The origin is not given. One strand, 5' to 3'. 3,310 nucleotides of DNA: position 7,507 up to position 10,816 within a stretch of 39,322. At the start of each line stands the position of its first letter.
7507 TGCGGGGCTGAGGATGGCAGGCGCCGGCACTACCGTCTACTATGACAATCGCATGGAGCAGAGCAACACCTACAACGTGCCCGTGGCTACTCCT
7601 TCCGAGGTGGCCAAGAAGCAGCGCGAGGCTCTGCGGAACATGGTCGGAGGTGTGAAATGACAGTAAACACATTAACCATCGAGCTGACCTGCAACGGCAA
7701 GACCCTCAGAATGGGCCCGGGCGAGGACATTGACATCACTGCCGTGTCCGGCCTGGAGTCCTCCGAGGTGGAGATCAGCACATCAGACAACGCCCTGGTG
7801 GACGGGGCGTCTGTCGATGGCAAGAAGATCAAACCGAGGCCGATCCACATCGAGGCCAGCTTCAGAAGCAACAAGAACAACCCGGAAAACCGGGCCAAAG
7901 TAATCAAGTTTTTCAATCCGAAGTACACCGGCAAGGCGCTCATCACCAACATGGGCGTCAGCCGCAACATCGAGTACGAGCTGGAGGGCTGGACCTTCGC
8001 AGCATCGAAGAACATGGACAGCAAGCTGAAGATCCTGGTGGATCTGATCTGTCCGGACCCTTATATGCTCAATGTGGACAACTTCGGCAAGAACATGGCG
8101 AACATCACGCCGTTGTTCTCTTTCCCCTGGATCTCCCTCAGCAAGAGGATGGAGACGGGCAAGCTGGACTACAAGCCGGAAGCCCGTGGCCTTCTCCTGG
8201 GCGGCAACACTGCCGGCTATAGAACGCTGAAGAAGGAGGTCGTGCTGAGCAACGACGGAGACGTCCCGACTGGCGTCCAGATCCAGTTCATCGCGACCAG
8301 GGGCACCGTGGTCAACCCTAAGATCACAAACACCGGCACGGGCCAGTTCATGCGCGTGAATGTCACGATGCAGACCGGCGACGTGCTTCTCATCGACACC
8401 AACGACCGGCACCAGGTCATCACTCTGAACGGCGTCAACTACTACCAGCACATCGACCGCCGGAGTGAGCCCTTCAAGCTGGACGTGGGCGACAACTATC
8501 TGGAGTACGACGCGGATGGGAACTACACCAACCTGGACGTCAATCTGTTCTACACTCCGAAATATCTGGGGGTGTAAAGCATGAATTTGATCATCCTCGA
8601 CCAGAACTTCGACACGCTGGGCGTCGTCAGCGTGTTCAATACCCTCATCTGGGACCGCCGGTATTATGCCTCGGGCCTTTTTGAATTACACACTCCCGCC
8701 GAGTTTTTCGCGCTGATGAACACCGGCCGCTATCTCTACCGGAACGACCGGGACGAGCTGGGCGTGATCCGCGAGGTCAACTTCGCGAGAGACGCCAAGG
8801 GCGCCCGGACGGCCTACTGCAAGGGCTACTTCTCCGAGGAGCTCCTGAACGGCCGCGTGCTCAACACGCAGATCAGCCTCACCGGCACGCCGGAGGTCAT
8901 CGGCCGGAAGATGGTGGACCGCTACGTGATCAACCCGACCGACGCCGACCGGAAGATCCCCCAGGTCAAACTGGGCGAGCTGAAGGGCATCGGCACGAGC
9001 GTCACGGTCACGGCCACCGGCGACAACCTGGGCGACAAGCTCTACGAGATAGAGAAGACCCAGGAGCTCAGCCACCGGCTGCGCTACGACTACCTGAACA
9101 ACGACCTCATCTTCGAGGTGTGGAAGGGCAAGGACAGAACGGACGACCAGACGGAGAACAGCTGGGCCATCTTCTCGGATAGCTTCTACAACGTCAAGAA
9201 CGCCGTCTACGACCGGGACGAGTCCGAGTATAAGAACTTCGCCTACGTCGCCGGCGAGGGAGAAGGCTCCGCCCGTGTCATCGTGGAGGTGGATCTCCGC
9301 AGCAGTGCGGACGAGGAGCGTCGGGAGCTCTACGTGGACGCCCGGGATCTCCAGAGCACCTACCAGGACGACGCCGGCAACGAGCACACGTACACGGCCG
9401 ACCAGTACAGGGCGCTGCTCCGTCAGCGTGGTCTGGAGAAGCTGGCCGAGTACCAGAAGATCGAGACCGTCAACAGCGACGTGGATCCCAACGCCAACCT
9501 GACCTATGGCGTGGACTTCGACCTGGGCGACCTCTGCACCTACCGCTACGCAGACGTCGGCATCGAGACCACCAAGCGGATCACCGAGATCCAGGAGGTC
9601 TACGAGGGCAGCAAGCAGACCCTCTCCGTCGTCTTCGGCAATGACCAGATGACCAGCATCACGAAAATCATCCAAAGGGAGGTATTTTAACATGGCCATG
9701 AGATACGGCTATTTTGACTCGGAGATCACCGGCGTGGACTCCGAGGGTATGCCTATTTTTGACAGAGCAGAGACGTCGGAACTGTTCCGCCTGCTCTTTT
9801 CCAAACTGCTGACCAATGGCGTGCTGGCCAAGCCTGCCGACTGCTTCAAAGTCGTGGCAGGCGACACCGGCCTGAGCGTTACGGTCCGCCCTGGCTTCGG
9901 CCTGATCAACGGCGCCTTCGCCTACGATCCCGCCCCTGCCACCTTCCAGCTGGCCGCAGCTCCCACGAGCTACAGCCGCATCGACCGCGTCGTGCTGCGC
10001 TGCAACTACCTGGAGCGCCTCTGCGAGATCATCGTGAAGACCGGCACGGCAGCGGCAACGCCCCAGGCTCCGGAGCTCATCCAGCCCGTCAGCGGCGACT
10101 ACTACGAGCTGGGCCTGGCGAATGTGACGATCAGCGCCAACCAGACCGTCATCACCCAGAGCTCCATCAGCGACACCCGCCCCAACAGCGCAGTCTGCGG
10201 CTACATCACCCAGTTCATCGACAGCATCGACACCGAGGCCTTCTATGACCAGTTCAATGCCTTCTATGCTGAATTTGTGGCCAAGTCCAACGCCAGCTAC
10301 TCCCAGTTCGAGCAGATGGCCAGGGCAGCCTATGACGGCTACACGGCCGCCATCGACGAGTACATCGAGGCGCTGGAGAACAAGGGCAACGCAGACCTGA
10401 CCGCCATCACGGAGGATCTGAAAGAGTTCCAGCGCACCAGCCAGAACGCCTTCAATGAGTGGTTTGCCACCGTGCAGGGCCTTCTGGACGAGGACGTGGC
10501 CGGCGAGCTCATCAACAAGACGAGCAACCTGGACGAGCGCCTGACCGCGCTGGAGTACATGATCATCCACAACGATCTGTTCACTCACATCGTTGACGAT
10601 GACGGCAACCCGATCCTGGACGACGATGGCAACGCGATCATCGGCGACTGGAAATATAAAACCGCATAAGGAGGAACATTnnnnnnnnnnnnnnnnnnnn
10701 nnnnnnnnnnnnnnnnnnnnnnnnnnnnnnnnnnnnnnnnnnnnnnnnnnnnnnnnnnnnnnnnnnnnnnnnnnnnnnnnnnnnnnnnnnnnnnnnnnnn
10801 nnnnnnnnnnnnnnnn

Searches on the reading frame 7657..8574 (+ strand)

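Call 83: search_protein_families(library=phrogs, max_evalue=0.001, proteins=[window:7657-8574:+])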
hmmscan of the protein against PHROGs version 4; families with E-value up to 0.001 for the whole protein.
window:7657-8574:+ (306 aa): 6 families
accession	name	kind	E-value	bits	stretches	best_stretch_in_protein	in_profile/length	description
phrog_36410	-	unknown function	3.3e-25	89.7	1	187-306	2-125/125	-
phrog_33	-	tail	1.5e-22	81.4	1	6-306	39-280/651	distal tail protein Dit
phrog_5577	-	tail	2.1e-07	31.6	1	120-287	136-281/295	minor tail protein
phrog_202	-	tail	1.6e-06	28.3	1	234-284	454-502/523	distal tail protein Dit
phrog_106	-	tail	3.8e-05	24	1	24-279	62-291/329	minor tail protein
phrog_5360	-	tail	0.0004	20.7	1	6-252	12-244/292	minor tail protein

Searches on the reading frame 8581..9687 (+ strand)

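Call 83: search_protein_families(library=phrogs, max_evalue=0.001, proteins=[window:8581-9687:+])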
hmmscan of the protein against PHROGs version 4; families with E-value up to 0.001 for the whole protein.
window:8581-9687:+ (369 aa): 2 families
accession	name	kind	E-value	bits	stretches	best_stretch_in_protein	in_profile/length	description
phrog_538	-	tail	2.7e-90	304.9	1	1-362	29-383/684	minor tail protein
phrog_33036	-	unknown function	4.4e-18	66.7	1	268-365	20-117/120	-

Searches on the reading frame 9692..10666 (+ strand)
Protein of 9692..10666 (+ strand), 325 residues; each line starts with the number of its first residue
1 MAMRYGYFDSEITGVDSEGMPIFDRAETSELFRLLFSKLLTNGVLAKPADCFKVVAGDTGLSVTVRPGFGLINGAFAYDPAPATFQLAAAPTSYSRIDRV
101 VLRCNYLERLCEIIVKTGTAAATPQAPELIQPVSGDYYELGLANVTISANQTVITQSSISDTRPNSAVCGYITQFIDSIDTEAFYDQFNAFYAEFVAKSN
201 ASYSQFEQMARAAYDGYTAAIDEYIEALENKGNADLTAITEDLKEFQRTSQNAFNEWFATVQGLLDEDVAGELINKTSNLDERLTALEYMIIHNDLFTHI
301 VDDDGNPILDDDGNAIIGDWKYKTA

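Call 83: search_protein_families(library=phrogs, max_evalue=0.001, proteins=[window:9692-10666:+])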
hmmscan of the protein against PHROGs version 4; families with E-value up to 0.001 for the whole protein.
window:9692-10666:+ (325 aa): 11 families
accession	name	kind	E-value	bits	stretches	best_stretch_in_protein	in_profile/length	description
phrog_1220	-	head and packaging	2.5e-51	176.6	1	2-287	7-249/574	head protein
phrog_9534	-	head and packaging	1.1e-39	138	1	24-225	13-206/303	head protein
phrog_27282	-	unknown function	2.1e-33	117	1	25-218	16-207/445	-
phrog_35103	-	unknown function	8.1e-33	114.4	1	24-282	13-255/916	-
phrog_5339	-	head and packaging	2.5e-27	96.5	1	24-204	18-196/633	virion structural protein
phrog_18805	-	unknown function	4.7e-16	59.7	1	23-173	13-162/457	-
phrog_3398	-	head and packaging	7e-12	46.3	1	53-173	50-176/359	virion structural protein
phrog_17342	-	unknown function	1.9e-11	44.9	1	35-163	24-157/326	-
phrog_6779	-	tail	1.9e-09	38.6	1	34-159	20-151/276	tail protein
phrog_13571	-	head and packaging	2.6e-07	31.2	1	48-166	32-152/356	virion structural protein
phrog_25620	-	tail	5.2e-06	27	1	280-323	299-345/348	tail collar fiber protein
